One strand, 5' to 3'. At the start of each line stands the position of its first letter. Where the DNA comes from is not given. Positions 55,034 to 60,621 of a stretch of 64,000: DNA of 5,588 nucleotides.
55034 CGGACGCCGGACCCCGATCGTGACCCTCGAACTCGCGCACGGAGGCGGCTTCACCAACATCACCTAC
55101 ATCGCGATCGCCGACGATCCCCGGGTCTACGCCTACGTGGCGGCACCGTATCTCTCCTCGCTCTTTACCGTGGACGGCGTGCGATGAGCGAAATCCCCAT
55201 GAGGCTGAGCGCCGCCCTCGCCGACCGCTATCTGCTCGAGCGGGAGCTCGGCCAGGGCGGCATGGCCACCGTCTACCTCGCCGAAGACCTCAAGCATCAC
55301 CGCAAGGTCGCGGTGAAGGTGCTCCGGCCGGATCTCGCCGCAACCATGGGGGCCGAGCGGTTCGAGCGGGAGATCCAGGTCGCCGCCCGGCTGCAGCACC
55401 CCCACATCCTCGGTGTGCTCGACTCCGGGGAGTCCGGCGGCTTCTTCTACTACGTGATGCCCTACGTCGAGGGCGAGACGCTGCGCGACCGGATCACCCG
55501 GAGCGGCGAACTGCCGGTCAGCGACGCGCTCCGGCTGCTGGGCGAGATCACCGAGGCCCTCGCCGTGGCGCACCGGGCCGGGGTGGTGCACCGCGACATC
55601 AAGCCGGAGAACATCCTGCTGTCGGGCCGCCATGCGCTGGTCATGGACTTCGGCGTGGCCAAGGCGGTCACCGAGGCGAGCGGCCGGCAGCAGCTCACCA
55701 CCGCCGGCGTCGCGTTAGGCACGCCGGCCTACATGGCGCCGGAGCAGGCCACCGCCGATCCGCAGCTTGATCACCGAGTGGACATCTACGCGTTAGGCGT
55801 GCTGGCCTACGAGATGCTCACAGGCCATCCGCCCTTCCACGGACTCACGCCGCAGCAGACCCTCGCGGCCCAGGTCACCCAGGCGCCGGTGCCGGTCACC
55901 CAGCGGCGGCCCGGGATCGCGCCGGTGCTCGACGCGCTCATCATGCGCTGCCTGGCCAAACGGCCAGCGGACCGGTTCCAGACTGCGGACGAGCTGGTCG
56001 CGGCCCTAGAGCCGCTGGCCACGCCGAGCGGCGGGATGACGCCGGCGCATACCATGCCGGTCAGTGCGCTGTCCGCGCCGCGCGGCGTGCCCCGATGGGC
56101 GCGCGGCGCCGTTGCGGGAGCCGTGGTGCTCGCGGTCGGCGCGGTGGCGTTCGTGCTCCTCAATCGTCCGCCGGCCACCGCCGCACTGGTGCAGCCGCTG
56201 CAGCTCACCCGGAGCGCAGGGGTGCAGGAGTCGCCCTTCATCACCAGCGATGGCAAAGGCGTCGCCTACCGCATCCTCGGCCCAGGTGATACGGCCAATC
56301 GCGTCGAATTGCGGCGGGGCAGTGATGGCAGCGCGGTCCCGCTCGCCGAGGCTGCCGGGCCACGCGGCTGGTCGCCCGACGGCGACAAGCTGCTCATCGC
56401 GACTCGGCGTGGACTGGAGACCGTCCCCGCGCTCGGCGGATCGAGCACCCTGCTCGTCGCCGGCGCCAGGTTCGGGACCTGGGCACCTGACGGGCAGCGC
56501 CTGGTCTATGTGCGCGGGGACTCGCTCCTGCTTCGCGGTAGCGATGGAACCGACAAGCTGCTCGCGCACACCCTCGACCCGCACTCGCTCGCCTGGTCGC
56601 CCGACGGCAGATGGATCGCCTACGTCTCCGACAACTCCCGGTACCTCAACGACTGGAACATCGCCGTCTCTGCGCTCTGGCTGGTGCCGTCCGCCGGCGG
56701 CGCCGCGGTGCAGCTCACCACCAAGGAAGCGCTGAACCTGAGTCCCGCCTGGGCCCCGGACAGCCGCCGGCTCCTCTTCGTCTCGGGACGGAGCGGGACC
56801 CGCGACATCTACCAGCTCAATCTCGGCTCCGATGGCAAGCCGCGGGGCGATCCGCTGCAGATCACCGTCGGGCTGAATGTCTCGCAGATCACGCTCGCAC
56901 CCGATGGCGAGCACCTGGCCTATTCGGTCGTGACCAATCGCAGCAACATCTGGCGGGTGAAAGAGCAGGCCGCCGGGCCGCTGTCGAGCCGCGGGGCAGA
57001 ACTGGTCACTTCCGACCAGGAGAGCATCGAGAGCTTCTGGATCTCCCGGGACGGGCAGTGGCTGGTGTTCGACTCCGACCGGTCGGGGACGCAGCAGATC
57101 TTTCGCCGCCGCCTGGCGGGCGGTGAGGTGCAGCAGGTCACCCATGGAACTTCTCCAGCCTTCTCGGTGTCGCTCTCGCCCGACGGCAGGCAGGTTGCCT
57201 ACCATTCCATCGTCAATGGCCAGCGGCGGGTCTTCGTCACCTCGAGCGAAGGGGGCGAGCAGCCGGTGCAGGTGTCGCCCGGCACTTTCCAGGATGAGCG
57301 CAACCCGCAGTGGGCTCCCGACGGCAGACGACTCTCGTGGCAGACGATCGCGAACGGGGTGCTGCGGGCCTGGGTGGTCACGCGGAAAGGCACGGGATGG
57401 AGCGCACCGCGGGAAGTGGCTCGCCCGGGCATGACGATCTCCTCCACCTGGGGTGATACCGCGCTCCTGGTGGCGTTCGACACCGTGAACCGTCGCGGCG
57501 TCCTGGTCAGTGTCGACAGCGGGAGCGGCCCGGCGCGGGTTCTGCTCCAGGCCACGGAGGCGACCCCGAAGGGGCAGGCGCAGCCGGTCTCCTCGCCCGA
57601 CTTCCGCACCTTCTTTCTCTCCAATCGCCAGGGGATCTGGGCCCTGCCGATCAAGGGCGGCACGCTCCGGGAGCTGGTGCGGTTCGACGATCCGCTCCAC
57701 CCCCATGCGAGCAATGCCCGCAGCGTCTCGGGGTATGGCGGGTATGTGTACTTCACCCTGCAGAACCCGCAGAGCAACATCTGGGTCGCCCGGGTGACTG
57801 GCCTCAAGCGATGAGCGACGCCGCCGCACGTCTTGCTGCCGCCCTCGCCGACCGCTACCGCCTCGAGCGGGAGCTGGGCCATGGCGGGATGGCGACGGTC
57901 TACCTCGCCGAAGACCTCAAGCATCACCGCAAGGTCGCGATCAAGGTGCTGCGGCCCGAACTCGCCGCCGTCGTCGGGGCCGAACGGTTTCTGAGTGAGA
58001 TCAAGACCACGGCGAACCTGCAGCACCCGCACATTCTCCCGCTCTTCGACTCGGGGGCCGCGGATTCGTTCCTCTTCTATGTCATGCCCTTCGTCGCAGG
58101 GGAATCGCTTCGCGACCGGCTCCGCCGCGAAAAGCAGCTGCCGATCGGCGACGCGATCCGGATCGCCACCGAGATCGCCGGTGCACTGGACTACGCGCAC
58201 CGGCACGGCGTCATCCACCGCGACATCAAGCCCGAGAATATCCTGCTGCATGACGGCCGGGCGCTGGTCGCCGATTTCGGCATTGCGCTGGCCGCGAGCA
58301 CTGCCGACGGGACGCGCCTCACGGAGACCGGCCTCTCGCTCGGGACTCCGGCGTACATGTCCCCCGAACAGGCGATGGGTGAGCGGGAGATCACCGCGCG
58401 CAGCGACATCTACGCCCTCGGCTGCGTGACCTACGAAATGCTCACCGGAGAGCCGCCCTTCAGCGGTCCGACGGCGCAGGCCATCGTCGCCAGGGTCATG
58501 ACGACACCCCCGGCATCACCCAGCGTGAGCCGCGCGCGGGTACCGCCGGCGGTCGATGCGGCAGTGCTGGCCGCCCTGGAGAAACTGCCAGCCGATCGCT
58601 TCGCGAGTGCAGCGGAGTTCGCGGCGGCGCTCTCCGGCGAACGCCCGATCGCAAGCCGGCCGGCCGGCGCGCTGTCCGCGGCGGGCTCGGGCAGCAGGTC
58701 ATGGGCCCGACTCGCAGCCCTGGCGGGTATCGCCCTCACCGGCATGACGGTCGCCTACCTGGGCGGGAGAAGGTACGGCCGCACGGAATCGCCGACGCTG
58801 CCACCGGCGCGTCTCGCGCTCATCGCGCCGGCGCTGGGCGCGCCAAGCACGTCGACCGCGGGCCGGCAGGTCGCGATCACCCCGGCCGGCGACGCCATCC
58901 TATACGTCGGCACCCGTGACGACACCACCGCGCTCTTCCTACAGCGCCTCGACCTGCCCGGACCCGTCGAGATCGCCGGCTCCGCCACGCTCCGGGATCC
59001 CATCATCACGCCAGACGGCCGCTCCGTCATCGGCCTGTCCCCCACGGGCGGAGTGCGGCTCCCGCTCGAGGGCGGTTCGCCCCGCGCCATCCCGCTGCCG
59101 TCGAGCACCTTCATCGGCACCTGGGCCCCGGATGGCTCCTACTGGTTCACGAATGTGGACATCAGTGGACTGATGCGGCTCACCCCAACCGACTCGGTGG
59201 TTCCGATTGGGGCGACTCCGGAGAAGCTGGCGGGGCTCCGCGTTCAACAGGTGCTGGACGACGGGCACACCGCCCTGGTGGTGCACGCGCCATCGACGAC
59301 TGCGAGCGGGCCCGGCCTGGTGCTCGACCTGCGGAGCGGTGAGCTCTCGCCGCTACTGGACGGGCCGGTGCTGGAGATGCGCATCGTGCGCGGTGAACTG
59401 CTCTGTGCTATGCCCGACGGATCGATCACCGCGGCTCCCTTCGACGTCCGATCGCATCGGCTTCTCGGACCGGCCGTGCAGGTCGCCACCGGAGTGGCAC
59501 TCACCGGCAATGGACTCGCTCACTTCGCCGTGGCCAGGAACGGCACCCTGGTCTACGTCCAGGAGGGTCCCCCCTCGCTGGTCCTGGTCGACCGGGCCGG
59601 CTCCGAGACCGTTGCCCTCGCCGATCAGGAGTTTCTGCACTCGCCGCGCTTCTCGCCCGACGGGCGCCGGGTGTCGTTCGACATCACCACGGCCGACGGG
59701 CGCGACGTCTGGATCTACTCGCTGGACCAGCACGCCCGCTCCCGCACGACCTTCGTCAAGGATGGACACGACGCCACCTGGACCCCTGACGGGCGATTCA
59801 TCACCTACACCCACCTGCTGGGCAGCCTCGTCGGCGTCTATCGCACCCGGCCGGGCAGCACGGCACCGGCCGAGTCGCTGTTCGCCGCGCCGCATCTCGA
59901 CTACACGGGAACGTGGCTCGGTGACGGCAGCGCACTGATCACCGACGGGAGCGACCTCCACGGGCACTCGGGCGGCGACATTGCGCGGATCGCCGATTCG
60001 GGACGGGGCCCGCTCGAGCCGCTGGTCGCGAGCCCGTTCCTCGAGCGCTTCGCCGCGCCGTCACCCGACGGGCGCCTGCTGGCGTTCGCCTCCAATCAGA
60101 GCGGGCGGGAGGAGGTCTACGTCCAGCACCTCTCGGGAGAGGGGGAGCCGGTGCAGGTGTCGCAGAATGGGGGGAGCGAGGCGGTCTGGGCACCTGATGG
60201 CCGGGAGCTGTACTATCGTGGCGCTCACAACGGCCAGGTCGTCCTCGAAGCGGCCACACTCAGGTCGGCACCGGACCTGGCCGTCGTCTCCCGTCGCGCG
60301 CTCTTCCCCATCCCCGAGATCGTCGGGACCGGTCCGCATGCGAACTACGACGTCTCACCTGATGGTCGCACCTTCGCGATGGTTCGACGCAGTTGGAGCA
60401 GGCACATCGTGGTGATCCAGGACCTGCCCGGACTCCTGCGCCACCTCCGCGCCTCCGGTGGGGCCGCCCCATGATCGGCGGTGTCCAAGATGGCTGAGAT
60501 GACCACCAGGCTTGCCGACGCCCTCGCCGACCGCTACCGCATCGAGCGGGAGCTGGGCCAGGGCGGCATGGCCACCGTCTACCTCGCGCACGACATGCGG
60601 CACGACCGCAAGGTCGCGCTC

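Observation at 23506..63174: Thirteen intact, co-directional PknD-like receptor Ser/Thr kinase genes fill about 40 kb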

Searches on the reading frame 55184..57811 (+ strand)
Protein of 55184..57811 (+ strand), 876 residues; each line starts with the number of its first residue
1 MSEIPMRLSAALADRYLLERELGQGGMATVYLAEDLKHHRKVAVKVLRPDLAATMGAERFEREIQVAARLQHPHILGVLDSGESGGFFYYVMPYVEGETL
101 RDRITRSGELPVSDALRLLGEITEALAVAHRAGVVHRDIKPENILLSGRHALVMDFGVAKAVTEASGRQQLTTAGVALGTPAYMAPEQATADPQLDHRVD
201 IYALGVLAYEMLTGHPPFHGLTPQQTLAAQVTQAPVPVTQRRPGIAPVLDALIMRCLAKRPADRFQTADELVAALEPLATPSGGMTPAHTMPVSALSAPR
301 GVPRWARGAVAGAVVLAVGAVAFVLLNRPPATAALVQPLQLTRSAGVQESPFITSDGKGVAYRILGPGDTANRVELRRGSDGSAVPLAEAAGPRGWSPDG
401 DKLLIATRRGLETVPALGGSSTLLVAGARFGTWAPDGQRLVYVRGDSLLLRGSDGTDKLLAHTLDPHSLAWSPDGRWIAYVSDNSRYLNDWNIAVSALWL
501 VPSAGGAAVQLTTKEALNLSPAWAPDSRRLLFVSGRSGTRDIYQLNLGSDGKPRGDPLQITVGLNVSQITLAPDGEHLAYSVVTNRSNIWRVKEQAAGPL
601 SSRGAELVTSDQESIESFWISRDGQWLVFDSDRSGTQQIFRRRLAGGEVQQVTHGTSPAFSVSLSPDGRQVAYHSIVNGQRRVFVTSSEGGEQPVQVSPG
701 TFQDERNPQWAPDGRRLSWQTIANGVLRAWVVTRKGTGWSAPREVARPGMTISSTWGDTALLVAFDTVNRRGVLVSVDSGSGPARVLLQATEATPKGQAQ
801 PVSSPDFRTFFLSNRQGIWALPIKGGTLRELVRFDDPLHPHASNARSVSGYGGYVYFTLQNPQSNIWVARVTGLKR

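Call 6: search_protein_families(library=pfam, proteins=[window:55184-57811:+], max_evalue=0.01)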
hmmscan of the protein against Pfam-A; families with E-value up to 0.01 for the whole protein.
window:55184-57811:+ (876 aa): 11 families
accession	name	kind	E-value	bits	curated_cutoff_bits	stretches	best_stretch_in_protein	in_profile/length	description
PF00069.31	Pkinase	-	1.5e-50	172.5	31.7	1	18-269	3-255/263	Protein kinase domain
PF07676.18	PD40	-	2.3e-35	120.2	20.9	3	510-544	3-38/38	WD40-like Beta Propeller Repeat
PF07714.23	PK_Tyr_Ser-Thr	-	3.9e-31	108.7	23.1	1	18-266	3-250/258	Protein tyrosine and serine/threonine kinase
PF01636.29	APH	-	3.3e-07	30.7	23.2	1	24-131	7-109/239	Phosphotransferase enzyme family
PF00930.27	DPPIV_N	-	7.3e-07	28.7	22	0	469-492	106-129/354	Dipeptidyl peptidase IV (DPP IV) N-terminal region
PF25174.1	Beta-prop_THOC3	-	2.7e-06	27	305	1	466-673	5-188/272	THOC3 beta-propeller domain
PF03109.22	ABC1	-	1.4e-05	24.8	22.9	0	23-55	39-70/244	ABC1 atypical kinase-like domain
PF25460.1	Beta-prop_Aladin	-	0.00032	20.4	171.1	0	654-766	108-212/340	Aladin seven-bladed propeller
PF00400.38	WD40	-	0.0026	18.7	27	0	460-484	8-33/39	WD domain, G-beta repeat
PF17667.7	Pkinase_fungal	-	0.0034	16.6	24.1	1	130-188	304-364/387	Fungal protein kinase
PF06293.20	Kdo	-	0.0036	17.2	21.3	0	117-156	122-166/207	Lipopolysaccharide kinase (Kdo/WaaP) family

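Call 51: search_protein_families(library=ncbifam, proteins=[window:55184-57811:+], max_evalue=0.01)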
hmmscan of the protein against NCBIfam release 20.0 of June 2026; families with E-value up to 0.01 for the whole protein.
window:55184-57811:+ (876 aa): 25 families
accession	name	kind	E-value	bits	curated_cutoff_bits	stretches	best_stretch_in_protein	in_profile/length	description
NF033483.0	PknB_PASTA_kin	equivalog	5.6e-93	312.9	450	1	11-280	4-270/563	Stk1 family PASTA domain-containing Ser/Thr kinase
NF052427.1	StpK7MSMEG_1200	equivalog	3.7e-59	200.7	900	1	15-328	8-318/601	serine/threonine protein kinase StpK7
NF047741.1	antiphage_MADS6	equivalog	2.6e-51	174.9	460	2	115-284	301-466/612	methylation-associated defense system protein kinase MAD6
TIGR03903.1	TOMM_kin_cyc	equivalog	1.2e-50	172.4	705.75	1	40-276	4-248/1267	TOMM system kinase/cyclase fusion protein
NF009651.0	PRK13184.1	equivalog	6.2e-48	163.4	839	1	14-279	2-291/932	serine/threonine-protein kinase PknD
TIGR02800.1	propeller_TolB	equivalog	6.2e-42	144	343.15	2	498-736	173-399/418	Tol-Pal system beta propeller repeat protein TolB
NF053615.1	SerThrKinAfsKStmc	equivalog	1.6e-35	123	1300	1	21-284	20-273/809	protein serine/threonine kinase AfsK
NF038150.1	lanthi_synth_IV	equivalog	9.5e-29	100.3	650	1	10-285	185-460/851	class IV lanthionine synthetase LanL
NF033442.0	BREX_PglW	equivalog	2.2e-26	91.9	990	2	11-161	509-662/1391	BREX system serine/threonine kinase PglW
NF002183.0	PRK01029.1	equivalog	9.5e-19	67.7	405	2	467-548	330-403/429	Tol-Pal system protein TolB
NF033523.0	lasso_peptidase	equivalog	1.1e-17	64.1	400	3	618-675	94-150/638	Atxe2 family lasso peptide isopeptidase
NF038151.1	lanthi_synth_III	equivalog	1.1e-15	57.1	575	1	30-226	236-437/833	class III lanthionine synthetase LanKC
NF058632.1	SerThrKinPrkT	equivalog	1.6e-13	50.3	280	1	14-151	21-155/322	serine/threonine protein kinase PrkT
NF053518.1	DipepPtdsDpp5Prph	equivalog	1.9e-11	43.2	900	2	470-580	18-122/655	dipeptidyl-peptidase Dpp5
TIGR03724.2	arch_bud32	equivalog_domain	2.8e-09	36.8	125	1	90-163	70-135/193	KEOPS complex kinase/ATPase Bud32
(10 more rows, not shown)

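Call 52: search_protein_families(library=padloc, proteins=[window:55184-57811:+], max_evalue=0.001)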
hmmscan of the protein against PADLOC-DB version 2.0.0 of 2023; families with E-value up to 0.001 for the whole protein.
window:55184-57811:+ (876 aa): 33 families (the best 25 are shown)
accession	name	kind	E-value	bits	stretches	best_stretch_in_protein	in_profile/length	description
PDLC04061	PD-T4-6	-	2.1e-94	315.9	1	8-300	10-308/510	-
PDLC04042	PD-T4-6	-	3.7e-94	313.7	1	8-280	3-274/292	-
PDLC04043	PD-T4-6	-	1.4e-87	292.6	1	10-325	11-324/452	-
PDLC04053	PD-T4-6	-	7.8e-86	286.3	1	6-292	1-285/311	-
PDLC04054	PD-T4-6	-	3.4e-79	264.8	1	12-289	8-284/347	-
PDLC04039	PD-T4-6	-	5.1e-78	261.1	1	9-276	9-273/458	-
PDLC04060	PD-T4-6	-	1e-75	253.5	1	11-276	5-267/486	-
PDLC04052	PD-T4-6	-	1.7e-75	253.1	1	9-279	4-277/496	-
PDLC04138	mad6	-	5.5e-74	248.2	1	9-282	46-317/659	mads_6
PDLC04047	PD-T4-6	-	8.3e-73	243.3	1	10-278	6-272/327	-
PDLC04041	PD-T4-6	-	5.8e-72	241.3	1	10-280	24-295/443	-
PDLC04040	PD-T4-6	-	1e-69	233.8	1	22-291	2-275/547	-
PDLC04057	PD-T4-6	-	5.3e-66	221.4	1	8-276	2-268/443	-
PDLC04048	PD-T4-6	-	5.9e-66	221.2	1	11-275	7-269/354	-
PDLC04050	PD-T4-6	-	3.1e-54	182.6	1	15-289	64-337/480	-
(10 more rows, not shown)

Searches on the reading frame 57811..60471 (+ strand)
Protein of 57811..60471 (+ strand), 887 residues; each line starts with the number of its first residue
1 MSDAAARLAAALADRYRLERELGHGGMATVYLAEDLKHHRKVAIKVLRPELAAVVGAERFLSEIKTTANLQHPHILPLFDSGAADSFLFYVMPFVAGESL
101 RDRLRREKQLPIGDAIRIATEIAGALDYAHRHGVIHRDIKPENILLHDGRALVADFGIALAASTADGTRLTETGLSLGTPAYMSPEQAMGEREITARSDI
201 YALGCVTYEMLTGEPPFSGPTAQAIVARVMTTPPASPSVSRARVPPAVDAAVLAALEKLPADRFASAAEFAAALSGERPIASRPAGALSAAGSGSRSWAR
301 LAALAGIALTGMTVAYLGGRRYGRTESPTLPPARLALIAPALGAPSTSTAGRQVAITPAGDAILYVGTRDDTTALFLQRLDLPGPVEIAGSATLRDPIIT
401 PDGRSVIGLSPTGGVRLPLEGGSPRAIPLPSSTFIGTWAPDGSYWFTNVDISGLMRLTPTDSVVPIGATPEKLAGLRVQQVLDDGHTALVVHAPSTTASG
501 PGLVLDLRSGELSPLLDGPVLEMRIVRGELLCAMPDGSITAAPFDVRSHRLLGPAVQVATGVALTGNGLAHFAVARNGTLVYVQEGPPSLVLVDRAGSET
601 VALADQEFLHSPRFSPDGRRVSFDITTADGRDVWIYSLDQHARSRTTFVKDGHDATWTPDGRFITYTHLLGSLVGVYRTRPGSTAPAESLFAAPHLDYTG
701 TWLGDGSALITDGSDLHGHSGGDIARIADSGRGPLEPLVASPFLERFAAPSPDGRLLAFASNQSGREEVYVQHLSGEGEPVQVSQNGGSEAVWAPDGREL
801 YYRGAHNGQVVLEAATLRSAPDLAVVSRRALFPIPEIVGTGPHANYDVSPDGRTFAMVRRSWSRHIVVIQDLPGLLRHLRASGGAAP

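Call 6: search_protein_families(library=pfam, proteins=[window:57811-60471:+], max_evalue=0.01)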
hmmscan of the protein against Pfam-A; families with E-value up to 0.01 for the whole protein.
window:57811-60471:+ (887 aa): 6 families
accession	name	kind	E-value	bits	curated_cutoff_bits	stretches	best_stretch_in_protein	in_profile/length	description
PF00069.31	Pkinase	-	2.1e-48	165.4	31.7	1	16-231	1-211/263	Protein kinase domain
PF07714.23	PK_Tyr_Ser-Thr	-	7.9e-33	114.3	23.1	1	18-231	3-219/258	Protein tyrosine and serine/threonine kinase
PF07676.18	PD40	-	7.1e-16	58.1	20.9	1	735-770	1-37/38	WD40-like Beta Propeller Repeat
PF02897.21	Peptidase_S9_N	-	4.7e-05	22.8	24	1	746-804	128-188/414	Prolyl oligopeptidase, N-terminal beta-propeller domain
PF03109.22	ABC1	-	0.00019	21.1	22.9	0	24-55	40-70/244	ABC1 atypical kinase-like domain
PF01636.29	APH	-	0.0061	16.8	23.2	0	106-157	140-195/239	Phosphotransferase enzyme family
